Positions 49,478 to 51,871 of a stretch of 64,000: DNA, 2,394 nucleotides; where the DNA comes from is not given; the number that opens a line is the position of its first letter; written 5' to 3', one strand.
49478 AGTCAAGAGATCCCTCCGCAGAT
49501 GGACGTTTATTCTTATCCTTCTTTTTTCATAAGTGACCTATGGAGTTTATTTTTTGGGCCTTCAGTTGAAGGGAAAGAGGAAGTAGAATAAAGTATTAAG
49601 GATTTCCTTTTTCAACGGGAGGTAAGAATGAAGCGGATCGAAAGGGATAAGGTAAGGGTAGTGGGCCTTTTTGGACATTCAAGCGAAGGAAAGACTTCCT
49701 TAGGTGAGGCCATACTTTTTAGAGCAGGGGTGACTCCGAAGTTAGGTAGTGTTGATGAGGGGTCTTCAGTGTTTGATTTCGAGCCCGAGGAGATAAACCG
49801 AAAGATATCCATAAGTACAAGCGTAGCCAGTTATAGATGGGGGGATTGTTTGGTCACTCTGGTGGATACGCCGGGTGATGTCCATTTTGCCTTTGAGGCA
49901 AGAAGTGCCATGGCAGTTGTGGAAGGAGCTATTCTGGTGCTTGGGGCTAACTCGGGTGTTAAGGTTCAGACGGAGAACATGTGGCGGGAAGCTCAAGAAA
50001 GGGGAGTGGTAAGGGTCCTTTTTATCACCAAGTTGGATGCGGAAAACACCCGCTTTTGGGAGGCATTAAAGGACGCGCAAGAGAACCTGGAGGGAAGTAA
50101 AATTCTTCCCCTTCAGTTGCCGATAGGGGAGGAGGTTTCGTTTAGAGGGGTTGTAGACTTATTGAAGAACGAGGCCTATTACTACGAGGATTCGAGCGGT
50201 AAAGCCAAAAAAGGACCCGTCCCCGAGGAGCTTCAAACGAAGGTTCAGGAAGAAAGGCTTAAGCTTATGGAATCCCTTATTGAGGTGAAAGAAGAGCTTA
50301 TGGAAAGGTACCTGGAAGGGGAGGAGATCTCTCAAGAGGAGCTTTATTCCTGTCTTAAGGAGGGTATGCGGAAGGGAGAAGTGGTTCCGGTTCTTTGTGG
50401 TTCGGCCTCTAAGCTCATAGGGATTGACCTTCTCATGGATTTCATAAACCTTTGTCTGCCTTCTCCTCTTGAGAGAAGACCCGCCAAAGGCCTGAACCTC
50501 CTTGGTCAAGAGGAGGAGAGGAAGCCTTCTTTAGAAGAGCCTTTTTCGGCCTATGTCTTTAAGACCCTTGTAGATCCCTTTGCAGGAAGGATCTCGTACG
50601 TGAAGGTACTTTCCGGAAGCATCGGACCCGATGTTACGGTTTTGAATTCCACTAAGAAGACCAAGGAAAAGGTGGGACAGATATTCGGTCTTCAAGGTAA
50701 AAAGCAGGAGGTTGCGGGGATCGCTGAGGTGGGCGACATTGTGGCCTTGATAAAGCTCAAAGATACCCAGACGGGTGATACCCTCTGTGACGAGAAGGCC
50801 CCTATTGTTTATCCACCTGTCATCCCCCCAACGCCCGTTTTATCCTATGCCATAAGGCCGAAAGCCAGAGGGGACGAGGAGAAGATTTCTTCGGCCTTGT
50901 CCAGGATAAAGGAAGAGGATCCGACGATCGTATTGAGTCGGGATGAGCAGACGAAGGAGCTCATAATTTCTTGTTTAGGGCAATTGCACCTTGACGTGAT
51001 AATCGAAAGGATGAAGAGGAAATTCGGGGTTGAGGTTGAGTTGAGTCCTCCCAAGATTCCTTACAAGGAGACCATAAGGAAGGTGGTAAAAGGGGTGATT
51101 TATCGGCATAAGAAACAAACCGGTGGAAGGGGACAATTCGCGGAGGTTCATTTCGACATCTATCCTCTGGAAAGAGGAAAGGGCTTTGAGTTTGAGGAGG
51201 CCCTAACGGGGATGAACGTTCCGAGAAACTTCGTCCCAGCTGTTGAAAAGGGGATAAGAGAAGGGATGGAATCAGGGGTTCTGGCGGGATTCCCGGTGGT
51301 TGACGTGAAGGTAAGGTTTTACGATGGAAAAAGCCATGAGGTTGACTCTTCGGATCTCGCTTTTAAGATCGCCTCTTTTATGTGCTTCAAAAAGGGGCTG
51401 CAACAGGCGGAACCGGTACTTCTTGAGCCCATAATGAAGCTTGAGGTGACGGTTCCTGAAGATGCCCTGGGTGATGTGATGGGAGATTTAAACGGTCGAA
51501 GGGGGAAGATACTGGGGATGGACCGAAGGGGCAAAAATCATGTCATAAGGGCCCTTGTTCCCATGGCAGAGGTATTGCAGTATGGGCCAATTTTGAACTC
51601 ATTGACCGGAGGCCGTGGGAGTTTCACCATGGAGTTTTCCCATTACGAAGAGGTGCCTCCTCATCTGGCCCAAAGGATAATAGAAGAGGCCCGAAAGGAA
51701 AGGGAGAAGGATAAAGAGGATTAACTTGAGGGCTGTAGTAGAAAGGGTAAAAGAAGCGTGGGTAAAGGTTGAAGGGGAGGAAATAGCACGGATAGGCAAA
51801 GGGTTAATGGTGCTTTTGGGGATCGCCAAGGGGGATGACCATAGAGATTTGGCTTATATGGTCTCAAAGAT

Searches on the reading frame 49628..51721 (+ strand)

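Call 60: search_protein_families(library=pfam, proteins=[window:49628-51721:+], max_evalue=0.000001)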
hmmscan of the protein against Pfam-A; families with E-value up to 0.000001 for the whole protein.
window:49628-51721:+ (698 aa): 7 families
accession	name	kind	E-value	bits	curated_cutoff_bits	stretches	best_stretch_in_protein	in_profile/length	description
PF03764.24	EFG_IV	-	1.2e-42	145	24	1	475-595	1-121/121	Elongation factor G, domain IV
PF00009.33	GTP_EFTU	-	8.1e-39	133.6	26.5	1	8-278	2-187/188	Elongation factor Tu GTP binding domain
PF00679.30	EFG_C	-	2.7e-29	101.5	27.9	1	597-683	1-88/89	Elongation factor G C-terminus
PF14492.12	EFG_III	-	6.5e-29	100.2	27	1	401-473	2-74/75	Elongation Factor G, domain III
PF22042.2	EF-G_D2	-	2.3e-14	53.7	27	1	305-388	1-83/84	Elongation factor G domain 2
PF03144.31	GTP_EFTU_D2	-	1e-10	42.3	30.3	1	320-387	1-73/73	Elongation factor Tu domain 2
PF16658.11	RF3_C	-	1.3e-07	32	40.1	1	409-483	15-89/132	Class II release factor RF3, C-terminal domain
